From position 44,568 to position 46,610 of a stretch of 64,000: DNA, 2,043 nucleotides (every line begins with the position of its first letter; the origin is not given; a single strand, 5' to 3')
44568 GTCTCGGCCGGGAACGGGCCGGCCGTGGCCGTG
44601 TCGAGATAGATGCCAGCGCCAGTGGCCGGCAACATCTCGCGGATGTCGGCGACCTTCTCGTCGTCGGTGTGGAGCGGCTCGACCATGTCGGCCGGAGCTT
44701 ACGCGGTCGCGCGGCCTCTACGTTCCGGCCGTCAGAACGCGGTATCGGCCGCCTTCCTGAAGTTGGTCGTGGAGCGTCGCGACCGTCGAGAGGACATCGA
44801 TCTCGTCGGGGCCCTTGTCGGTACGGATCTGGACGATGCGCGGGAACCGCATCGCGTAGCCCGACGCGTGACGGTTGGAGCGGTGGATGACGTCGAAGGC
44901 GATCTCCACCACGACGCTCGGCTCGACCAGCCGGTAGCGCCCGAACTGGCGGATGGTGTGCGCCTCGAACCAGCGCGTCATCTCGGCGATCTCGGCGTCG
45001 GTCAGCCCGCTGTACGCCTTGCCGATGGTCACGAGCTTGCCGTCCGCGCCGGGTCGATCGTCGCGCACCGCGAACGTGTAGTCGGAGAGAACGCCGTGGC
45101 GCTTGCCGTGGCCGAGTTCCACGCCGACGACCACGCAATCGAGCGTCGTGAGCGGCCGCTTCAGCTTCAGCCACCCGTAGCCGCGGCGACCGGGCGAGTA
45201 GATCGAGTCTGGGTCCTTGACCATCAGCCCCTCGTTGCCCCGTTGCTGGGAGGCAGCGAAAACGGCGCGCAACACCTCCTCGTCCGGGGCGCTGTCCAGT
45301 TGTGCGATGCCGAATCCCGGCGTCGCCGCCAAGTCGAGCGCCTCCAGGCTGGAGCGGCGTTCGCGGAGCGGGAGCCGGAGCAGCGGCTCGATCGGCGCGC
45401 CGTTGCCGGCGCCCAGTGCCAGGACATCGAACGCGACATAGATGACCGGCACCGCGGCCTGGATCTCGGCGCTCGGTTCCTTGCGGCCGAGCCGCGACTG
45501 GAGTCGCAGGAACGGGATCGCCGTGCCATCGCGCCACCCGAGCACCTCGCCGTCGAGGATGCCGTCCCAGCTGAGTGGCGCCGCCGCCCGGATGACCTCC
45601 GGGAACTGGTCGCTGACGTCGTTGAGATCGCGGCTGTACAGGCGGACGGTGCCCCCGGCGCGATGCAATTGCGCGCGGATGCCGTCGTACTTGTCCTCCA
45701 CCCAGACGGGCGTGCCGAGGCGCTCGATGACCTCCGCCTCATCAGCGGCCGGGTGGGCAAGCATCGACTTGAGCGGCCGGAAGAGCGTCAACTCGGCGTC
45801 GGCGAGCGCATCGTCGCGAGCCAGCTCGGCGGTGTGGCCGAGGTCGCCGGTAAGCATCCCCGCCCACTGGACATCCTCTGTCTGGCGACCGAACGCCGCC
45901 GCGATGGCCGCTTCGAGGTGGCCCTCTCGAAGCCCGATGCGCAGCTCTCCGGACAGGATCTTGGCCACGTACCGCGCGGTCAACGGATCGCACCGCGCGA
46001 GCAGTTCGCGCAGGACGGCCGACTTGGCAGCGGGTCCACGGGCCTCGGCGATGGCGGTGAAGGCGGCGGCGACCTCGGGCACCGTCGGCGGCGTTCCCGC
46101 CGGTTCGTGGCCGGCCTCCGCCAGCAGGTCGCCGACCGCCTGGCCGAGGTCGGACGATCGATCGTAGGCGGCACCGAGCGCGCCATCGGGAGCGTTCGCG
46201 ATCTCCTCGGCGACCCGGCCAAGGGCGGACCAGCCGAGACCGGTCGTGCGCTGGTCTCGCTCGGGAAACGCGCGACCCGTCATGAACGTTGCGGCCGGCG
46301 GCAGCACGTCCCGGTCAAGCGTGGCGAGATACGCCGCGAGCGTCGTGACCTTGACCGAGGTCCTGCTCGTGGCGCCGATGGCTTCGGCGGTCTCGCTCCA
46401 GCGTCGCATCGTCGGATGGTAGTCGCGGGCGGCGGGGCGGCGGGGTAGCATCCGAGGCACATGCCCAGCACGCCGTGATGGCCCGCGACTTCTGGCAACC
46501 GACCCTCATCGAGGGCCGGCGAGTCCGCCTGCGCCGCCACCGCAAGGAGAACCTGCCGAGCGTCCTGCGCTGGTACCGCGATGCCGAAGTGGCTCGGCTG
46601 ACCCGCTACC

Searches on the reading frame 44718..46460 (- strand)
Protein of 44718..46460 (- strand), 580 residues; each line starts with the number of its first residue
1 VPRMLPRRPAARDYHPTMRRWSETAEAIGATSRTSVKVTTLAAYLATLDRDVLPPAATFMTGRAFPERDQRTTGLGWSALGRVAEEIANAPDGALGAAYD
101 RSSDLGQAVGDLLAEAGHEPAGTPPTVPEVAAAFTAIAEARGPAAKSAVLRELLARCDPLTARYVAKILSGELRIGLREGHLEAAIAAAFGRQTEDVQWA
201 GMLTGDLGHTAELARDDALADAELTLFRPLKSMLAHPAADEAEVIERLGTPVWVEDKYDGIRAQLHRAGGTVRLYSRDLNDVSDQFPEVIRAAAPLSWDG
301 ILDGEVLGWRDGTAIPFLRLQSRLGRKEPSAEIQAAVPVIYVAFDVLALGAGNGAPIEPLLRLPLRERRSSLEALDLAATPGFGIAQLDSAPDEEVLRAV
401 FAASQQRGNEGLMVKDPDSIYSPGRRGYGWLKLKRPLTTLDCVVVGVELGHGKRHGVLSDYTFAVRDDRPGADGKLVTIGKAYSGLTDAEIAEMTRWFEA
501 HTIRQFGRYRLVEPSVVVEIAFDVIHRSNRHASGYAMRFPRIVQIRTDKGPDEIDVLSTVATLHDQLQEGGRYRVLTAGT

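Call 53: search_protein_families(library=pfam, proteins=[window:44718-46460:-], max_evalue=0.0001)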
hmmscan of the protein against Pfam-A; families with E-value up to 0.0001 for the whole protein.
window:44718-46460:- (580 aa): 3 families
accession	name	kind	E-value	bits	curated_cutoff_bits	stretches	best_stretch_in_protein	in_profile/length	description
PF01068.26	DNA_ligase_A_M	-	3.6e-40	138.3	26.2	1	233-434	2-204/204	ATP dependent DNA ligase domain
PF04675.19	DNA_ligase_A_N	-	1.3e-22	81.3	24.6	1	20-187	4-174/174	DNA ligase N terminus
PF04679.21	DNA_ligase_A_C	-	7.6e-12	45.9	27.5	1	455-549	2-94/94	ATP dependent DNA ligase C terminal region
